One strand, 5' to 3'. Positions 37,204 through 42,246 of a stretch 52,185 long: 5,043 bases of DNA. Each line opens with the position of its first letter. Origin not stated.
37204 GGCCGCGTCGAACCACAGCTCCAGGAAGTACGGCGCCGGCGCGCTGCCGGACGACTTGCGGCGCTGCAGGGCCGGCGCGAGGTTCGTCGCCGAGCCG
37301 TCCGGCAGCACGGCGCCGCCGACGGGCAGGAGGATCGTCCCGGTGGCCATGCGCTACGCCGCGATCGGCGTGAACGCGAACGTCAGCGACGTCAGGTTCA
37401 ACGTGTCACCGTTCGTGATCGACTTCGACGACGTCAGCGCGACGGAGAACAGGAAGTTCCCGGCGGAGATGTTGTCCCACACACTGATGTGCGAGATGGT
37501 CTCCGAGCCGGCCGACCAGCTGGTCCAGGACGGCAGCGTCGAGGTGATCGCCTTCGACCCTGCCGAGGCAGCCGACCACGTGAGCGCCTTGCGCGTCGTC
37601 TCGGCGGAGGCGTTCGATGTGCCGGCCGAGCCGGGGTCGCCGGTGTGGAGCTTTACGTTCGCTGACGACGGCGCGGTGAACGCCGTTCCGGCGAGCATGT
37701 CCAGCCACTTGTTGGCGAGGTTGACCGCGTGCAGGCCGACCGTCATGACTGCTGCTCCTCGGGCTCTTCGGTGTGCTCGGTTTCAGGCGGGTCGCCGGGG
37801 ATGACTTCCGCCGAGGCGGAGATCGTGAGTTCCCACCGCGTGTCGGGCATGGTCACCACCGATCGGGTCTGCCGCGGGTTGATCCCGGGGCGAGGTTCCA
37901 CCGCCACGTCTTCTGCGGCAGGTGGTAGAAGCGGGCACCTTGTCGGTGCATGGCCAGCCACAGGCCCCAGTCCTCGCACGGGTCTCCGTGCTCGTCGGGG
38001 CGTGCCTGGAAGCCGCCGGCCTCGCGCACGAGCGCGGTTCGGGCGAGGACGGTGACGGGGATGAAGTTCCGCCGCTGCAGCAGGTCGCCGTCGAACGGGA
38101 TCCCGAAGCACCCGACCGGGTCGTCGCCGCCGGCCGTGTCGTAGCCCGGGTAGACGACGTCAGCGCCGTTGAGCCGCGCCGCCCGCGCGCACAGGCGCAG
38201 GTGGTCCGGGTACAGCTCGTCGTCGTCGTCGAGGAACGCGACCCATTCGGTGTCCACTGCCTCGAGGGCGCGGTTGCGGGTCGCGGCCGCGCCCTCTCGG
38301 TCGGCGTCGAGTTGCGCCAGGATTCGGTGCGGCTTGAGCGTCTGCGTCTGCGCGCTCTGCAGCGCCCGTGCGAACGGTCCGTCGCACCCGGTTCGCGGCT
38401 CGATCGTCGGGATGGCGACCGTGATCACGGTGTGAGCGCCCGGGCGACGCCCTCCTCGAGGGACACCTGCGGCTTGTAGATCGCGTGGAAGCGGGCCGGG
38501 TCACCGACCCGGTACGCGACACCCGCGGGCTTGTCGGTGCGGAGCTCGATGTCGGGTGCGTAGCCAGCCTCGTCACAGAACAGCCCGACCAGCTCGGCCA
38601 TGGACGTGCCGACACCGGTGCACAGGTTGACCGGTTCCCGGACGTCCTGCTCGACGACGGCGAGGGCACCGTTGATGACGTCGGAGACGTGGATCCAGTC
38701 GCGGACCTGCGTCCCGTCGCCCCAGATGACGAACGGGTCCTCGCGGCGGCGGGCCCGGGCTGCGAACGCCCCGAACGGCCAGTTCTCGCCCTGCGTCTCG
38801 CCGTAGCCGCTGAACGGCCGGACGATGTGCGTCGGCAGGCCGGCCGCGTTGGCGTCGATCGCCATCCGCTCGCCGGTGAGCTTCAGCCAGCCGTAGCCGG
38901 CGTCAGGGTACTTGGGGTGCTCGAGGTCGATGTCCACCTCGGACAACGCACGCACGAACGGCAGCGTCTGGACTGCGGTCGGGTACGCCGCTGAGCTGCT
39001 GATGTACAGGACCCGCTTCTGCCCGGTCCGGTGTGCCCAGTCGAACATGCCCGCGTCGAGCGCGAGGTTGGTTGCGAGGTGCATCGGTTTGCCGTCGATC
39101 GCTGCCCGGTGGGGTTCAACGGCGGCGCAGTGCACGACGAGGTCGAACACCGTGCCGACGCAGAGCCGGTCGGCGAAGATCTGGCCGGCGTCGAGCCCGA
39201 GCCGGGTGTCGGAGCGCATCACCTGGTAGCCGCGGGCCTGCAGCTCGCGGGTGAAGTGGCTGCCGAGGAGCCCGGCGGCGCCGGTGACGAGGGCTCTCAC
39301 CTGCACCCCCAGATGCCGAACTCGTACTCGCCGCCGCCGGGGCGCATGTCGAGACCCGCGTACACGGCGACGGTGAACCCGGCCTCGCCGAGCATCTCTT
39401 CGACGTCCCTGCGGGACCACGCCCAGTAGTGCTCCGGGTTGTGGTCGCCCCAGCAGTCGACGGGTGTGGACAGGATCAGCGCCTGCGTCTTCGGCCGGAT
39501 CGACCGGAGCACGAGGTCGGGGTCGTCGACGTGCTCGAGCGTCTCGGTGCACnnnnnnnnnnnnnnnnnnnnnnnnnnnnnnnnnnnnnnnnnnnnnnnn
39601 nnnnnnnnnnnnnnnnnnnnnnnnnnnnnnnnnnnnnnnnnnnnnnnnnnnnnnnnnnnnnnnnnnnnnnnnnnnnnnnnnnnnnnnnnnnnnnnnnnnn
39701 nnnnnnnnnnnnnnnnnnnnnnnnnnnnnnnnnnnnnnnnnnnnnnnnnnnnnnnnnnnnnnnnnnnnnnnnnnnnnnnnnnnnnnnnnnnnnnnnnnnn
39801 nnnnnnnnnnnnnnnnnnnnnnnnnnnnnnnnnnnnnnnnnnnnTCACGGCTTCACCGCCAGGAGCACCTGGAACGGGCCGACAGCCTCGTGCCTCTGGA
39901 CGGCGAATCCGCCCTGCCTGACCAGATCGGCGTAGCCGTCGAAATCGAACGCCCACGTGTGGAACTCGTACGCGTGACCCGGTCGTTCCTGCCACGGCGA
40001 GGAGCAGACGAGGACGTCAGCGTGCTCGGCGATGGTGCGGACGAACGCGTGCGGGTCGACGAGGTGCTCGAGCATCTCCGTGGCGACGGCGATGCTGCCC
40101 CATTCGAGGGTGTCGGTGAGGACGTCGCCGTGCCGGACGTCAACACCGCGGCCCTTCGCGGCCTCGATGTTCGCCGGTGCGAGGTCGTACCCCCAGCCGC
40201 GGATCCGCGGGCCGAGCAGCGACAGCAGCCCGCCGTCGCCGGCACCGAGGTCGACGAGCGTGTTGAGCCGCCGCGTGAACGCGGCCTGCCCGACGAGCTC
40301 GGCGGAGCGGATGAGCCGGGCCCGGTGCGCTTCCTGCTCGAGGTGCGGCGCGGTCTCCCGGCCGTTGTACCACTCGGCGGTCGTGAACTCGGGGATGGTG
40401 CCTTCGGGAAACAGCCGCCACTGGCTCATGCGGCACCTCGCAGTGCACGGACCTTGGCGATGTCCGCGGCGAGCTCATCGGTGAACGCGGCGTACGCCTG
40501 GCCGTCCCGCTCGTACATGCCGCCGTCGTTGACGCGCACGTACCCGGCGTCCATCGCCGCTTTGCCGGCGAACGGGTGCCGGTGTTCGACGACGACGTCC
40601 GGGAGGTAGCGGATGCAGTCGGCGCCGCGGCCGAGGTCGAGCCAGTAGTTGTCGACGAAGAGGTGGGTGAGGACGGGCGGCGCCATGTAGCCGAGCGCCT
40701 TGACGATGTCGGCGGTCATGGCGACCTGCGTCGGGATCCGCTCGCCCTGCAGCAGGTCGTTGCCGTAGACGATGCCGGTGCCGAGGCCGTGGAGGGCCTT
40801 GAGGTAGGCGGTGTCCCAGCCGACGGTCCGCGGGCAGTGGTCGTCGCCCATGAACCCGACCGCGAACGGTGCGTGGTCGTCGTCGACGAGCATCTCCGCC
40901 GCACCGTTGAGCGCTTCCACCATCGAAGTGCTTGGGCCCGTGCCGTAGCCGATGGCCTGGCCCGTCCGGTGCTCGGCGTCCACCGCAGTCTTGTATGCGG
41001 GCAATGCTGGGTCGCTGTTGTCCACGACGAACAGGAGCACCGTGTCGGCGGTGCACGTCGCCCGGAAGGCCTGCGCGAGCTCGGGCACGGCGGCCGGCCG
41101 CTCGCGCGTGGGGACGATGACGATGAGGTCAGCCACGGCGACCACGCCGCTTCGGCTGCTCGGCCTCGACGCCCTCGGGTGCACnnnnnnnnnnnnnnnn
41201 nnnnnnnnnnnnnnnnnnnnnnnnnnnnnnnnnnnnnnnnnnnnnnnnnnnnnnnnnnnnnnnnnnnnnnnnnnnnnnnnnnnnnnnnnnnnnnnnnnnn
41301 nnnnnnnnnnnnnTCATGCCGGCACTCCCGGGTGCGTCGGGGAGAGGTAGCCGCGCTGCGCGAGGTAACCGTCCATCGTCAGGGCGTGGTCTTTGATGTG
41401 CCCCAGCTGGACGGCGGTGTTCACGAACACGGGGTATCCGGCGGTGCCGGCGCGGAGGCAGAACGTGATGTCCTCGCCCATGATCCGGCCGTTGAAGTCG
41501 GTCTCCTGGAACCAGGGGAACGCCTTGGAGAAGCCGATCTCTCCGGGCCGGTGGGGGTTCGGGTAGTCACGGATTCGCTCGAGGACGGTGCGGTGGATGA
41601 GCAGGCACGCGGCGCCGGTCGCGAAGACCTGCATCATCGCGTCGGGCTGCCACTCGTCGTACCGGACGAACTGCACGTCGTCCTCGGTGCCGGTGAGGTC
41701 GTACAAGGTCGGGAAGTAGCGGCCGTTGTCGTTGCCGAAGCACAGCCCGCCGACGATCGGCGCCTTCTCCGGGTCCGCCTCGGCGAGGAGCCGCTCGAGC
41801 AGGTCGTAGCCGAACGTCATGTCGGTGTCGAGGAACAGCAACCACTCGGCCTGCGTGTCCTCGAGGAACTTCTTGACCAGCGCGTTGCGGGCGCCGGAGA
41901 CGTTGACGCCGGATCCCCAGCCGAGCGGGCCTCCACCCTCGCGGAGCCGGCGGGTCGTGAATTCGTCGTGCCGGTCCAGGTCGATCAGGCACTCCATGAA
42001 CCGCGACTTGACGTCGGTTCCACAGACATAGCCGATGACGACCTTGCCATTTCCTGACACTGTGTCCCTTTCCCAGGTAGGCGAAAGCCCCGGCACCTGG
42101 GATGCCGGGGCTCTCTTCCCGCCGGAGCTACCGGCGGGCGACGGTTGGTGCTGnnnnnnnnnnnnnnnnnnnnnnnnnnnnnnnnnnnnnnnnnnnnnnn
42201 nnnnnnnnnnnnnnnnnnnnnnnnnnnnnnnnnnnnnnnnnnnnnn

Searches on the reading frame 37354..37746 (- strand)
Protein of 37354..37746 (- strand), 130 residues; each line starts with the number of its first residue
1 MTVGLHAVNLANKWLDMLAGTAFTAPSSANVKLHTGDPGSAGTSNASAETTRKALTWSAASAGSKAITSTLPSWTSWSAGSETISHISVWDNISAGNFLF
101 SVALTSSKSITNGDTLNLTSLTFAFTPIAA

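Call 7: search_protein_families(library=pfam, proteins=[window:37354-37746:-], max_evalue=0.1)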
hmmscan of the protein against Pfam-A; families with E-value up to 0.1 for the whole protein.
window:37354-37746:- (130 aa): 1 family
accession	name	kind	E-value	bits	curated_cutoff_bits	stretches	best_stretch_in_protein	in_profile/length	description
PF23140.1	Gp80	-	2.2e-27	96.4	27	1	10-120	6-122/128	Podophage GP4 fiber I protein gp80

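Call 8: search_protein_families(library=phrogs, proteins=[window:37354-37746:-], max_evalue=0.01)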
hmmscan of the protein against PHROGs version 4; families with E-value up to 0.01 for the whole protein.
window:37354-37746:- (130 aa): 1 family
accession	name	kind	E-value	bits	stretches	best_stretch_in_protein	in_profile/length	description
phrog_240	-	head and packaging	2.7e-27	96.9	1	7-129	64-190/200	head protein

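Call 45: search_solved_structures(query=window:37354-37746:-, max_evalue=1, show_alignments=1)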
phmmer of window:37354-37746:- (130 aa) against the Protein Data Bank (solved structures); distinct sequences matched with E-value up to 1: 2.
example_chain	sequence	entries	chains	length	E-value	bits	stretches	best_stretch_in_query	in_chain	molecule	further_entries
8jou_a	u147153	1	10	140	7.4e-09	39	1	17-116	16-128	Virion-associated phage protein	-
7xi5_A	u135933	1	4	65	0.088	16.2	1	42-91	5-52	Transcriptional regulator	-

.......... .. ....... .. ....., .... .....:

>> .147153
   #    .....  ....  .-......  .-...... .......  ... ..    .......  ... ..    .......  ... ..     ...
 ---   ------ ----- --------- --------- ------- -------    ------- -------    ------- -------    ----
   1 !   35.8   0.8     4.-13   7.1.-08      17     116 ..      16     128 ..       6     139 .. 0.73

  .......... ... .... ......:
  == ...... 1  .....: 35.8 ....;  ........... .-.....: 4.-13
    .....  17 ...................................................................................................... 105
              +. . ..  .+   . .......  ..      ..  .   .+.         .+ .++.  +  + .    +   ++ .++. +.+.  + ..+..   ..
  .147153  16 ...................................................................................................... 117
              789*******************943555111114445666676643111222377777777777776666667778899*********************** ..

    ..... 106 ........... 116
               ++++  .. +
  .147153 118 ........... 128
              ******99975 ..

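Call 46: search_dna_similar(query=window:37354-37746:-, collection=phages, mode=protein, max_rows=40, max_evalue=0.001)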
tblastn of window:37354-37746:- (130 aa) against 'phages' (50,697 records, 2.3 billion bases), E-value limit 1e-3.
Records with a match: 737; places in all: 737; records where one place covers at least 80% of the query: 714.
Best place of each record, by identity: <60% 737.
By first word of the organism name: Mycobacterium 675; Ralstonia 31; Gordonia 6; Burkholderia 5; Caudoviricetes 4; Mycolicibacterium 2; Ochrobactrum 2; Sinorhizobium 2; Pseudomonas 2; Skermania 1; and 7 more.
By host as written in the record: Mycobacterium smegmatis mc2 155 463; Mycobacterium smegmatis mc#155 107; - 19; Mycobacterium smegmatis mc2155 16; Mycolicibacterium smegmatis MC2 155 8; Mycobacterium smegamtis mc2 155 8; Mycobacterium sp. 8; Gordonia sp. 6; and 60 more.
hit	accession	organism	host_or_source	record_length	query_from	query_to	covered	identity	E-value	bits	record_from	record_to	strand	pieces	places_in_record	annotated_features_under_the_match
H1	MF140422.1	Mycobacterium phage Nicholasp3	Mycobacterium smegmatis mc2 155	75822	1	130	100%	56.2%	1e-36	137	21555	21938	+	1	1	23: hypothetical protein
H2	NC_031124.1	Mycobacterium phage Gardann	Mycobacterium smegmatis mc#155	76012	1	130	100%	56.2%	1e-36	137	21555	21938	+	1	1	head protein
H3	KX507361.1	Mycobacterium phage Gardann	Mycobacterium smegmatis mc#155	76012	1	130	100%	56.2%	1e-36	137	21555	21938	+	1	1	hypothetical protein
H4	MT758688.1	Mycobacterium phage CELFI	Mycobacterium smegmatis mc2 155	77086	1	130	100%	55.4%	4e-36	135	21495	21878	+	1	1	hypothetical protein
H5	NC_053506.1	Mycobacterium phage CELFI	Mycobacterium smegmatis mc2 155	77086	1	130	100%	55.4%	4e-36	135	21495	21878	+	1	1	head protein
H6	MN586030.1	Mycobacterium phage BobsGarage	Mycobacterium smegmatis mc#155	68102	1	130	100%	55.4%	5e-36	135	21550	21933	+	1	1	23: hypothetical protein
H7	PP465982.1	Mycobacterium phage MS810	Mycolicibacterium smegmatis MC2 155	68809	1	130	100%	55.4%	5e-36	135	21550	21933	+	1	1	head protein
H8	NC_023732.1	Mycobacterium phage Rumpelstiltskin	Mycobacterium smegmatis mc2 155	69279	1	130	100%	55.4%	5e-36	135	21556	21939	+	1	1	23: head protein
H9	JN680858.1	Mycobacterium phage Rumpelstiltskin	Mycobacterium smegmatis mc2 155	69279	1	130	100%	55.4%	5e-36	135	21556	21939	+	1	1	23: hypothetical protein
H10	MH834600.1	Mycobacterium phage BigCheese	Mycobacterium smegmatis mc2 155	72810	1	130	100%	55.4%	5e-36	135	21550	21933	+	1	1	23: hypothetical protein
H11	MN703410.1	Mycobacterium phage Itos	Mycobacterium smegmatis mc2 155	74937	1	130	100%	55.4%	5e-36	135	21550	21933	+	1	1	23: hypothetical protein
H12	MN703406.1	Mycobacterium phage Gabriela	Mycobacterium smegmatis mc2 155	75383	1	130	100%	55.4%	5e-36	135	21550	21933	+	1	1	23: hypothetical protein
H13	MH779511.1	Mycobacterium phage LilDestine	Mycobacterium smegmatis mc2 155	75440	1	130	100%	55.4%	5e-36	135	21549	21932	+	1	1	23: hypothetical protein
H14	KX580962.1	Mycobacterium phage Wilder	Mycobacterium smegmatis mc#155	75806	1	130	100%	55.4%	5e-36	135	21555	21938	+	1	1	hypothetical protein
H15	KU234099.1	Mycobacterium phage MkaliMitinis3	Mycobacterium smegmatis mc2 155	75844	1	130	100%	55.4%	5e-36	135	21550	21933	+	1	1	23: hypothetical protein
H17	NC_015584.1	Mycobacterium phage Faith1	Mycobacterium smegmatis mc2 155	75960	1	130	100%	55.4%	5e-36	135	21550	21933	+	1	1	23: head protein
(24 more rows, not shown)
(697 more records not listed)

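Call 48: get_annotated_region(hit=H17, flank=6000)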
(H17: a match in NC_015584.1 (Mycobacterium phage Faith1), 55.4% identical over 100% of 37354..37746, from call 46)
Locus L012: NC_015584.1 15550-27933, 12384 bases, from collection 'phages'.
description: Mycobacterium phage Faith1, complete genome.
organism: Mycobacterium phage Faith1 (NCBI taxid 2920893)
taxonomy: Viruses; Duplodnaviria; Heunggongvirae; Uroviricota; Caudoviricetes; Vilmaviridae; Lclasvirinae; Faithunavirus; Faithunavirus faith1
host: Mycobacterium smegmatis mc2 155; source: soil; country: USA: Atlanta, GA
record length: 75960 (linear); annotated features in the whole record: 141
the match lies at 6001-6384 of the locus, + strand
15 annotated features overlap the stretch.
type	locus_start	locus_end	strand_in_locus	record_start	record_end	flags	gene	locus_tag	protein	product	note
CDS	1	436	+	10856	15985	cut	16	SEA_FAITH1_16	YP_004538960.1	tail length tape measure protein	tapemeasure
CDS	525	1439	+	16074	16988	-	17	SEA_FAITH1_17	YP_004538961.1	minor tail protein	minor tail subunit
CDS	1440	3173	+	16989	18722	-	18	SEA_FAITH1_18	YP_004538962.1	minor tail protein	minor tail subunit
CDS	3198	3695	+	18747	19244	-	19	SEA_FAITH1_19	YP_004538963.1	minor tail protein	-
CDS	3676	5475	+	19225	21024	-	20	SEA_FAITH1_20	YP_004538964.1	minor tail protein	-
CDS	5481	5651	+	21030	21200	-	21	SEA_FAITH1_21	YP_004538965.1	minor tail protein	-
CDS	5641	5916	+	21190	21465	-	22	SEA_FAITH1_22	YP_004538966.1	hypothetical protein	-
CDS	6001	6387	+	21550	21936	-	23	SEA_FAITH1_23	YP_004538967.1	head protein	-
CDS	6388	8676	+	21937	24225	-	24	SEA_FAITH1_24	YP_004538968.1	minor tail protein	structural protein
CDS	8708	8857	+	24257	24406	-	25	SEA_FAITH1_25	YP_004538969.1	hypothetical protein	-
CDS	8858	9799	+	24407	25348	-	26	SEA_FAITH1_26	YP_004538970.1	minor tail protein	-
CDS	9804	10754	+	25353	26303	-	27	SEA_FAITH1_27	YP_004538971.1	endolysin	lysin A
CDS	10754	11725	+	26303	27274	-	28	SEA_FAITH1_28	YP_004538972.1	endolysin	lysin B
CDS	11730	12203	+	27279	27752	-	29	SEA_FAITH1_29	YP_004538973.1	holin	-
CDS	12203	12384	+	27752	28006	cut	30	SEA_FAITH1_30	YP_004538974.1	hypothetical protein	-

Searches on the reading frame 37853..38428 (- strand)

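Call 7: search_protein_families(library=pfam, proteins=[window:37853-38428:-], max_evalue=0.1)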
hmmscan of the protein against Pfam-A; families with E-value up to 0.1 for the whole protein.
window:37853-38428:- (191 aa): 5 families
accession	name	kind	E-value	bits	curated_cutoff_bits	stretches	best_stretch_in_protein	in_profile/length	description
PF00535.33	Glycos_transf_2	-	2.1e-11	44.5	23.3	1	42-102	62-121/168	Glycosyl transferase family 2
PF13641.12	Glyco_tranf_2_3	-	3.4e-05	24.4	27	0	45-84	72-111/230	Glycosyltransferase like family 2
PF10111.15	Glyco_tranf_2_2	-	0.0033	17.4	27.3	1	39-82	61-104/276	Glycosyltransferase like family 2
PF13632.12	Glyco_trans_2_3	-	0.043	14.1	27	0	62-92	1-31/198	Glycosyl transferase family group 2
PF12804.13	NTP_transf_3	-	0.073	13.7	27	1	32-99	58-126/160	MobA-like NTP transferase domain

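Call 8: search_protein_families(library=phrogs, proteins=[window:37853-38428:-], max_evalue=0.01)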
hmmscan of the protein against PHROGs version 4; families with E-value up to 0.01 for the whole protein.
window:37853-38428:- (191 aa): 2 families
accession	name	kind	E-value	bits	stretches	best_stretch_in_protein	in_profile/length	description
phrog_14775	-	moron, auxiliary metabolic gene and host takeover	1.5e-32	113.9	1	2-191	5-203/203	glycosyltransferase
phrog_9549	-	moron, auxiliary metabolic gene and host takeover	1.6e-05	25.9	1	45-175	68-187/221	glycosyltransferase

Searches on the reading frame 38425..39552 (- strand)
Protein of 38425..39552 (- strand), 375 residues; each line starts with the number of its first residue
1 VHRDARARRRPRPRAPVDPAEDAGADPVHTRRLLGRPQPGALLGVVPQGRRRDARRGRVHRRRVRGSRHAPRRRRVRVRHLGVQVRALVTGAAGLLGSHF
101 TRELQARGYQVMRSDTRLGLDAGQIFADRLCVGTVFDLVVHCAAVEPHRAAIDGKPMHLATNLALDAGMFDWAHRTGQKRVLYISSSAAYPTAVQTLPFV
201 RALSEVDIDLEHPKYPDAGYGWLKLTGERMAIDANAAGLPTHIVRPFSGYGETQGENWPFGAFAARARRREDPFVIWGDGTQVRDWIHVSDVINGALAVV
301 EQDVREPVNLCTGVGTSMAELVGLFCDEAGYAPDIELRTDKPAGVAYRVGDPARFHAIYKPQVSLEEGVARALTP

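Call 24: search_protein_families(library=phrogs, proteins=[window:38425-39552:-], max_evalue=0.001)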
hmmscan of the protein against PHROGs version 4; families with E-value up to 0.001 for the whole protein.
window:38425-39552:- (375 aa): 1 family
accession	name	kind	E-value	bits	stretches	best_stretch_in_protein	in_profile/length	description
phrog_540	-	DNA, RNA and nucleotide metabolism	2.3e-45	156.2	1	85-371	293-589/715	nucleotide-sugar epimerase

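Call 25: search_protein_families(library=pfam, proteins=[window:38425-39552:-], max_evalue=0.01)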
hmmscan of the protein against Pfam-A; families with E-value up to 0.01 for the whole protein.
window:38425-39552:- (375 aa): 4 families
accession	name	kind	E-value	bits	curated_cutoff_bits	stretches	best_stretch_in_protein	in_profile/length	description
PF01370.27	Epimerase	-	5e-35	121.5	20.9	1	87-309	1-238/240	NAD dependent epimerase/dehydratase family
PF16363.11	GDP_Man_Dehyd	-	1.1e-18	68.2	27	1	136-369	76-329/332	GDP-mannose 4,6 dehydratase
PF07993.18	NAD_binding_4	-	2.2e-07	30.7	20.1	1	134-246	87-204/258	Male sterility protein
PF04321.23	RmlD_sub_bind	-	7e-07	29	27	1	86-302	2-199/287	RmlD substrate binding domain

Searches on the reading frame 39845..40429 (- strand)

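Call 24: search_protein_families(library=phrogs, proteins=[window:39845-40429:-], max_evalue=0.001)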
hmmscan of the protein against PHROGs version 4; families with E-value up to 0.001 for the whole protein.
window:39845-40429:- (194 aa): 0 families

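Call 25: search_protein_families(library=pfam, proteins=[window:39845-40429:-], max_evalue=0.01)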
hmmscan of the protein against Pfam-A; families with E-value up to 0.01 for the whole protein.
window:39845-40429:- (194 aa): 5 families
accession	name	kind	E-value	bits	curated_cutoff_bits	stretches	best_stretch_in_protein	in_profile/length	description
PF13489.12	Methyltransf_23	-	5.7e-10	39.6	27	1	49-162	17-135/164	Methyltransferase domain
PF07021.18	MetW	-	5.4e-05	23.3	21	1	58-110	17-71/193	Methionine biosynthesis protein MetW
PF13649.12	Methyltransf_25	-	0.0003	21.9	27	1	59-140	2-93/97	Methyltransferase domain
PF08242.18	Methyltransf_12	-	0.00041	21.5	30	1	59-136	1-91/98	Methyltransferase domain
PF08241.18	Methyltransf_11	-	0.00093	20.2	21.2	1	59-134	1-84/95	Methyltransferase domain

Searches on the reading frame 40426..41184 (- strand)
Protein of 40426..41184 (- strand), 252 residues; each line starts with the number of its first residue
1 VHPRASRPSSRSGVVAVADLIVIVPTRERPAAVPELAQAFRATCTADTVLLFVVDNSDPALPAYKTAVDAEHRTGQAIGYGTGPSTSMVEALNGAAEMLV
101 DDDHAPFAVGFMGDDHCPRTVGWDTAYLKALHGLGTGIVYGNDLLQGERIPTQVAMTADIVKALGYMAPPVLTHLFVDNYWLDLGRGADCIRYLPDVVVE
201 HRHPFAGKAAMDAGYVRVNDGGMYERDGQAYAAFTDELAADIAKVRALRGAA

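Call 24: search_protein_families(library=phrogs, proteins=[window:40426-41184:-], max_evalue=0.001)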
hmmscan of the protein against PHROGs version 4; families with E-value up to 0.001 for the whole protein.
window:40426-41184:- (252 aa): 2 families
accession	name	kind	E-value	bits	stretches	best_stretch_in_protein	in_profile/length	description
phrog_14945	-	moron, auxiliary metabolic gene and host takeover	2e-47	162.5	1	21-245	7-216/218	glycosyltransferase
phrog_2675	-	other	1.1e-46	160.5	1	18-249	2-237/599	DNA methyltransferase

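Call 25: search_protein_families(library=pfam, proteins=[window:40426-41184:-], max_evalue=0.01)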
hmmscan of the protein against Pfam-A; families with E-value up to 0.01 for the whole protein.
window:40426-41184:- (252 aa): 0 families

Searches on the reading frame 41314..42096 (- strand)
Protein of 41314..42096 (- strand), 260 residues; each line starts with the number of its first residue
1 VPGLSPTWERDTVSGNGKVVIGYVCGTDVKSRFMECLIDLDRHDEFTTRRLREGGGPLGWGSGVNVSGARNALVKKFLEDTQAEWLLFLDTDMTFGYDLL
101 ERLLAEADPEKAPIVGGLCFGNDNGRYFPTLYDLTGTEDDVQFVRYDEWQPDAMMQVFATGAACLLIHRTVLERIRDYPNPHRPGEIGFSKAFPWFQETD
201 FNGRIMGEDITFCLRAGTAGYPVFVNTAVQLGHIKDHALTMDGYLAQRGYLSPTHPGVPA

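Call 24: search_protein_families(library=phrogs, proteins=[window:41314-42096:-], max_evalue=0.001)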
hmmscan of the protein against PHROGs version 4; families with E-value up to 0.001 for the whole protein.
window:41314-42096:- (260 aa): 2 families
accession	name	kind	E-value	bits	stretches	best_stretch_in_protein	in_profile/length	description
phrog_34859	-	moron, auxiliary metabolic gene and host takeover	1.4e-12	48.8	1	63-242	49-221/247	glycosyltransferase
phrog_1574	-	unknown function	1.5e-12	48.7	1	67-240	57-235/240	-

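Call 25: search_protein_families(library=pfam, proteins=[window:41314-42096:-], max_evalue=0.01)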
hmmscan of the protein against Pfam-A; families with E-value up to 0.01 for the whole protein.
window:41314-42096:- (260 aa): 3 families
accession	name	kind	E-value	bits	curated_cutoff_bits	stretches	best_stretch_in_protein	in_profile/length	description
PF13632.12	Glyco_trans_2_3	-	1.9e-06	28.3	27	1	85-248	1-136/198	Glycosyl transferase family group 2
PF00535.33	Glycos_transf_2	-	0.00011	22.6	23.3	1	66-135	66-131/168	Glycosyl transferase family 2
PF13641.12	Glyco_tranf_2_3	-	0.0055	17.2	27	1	80-225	84-203/230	Glycosyltransferase like family 2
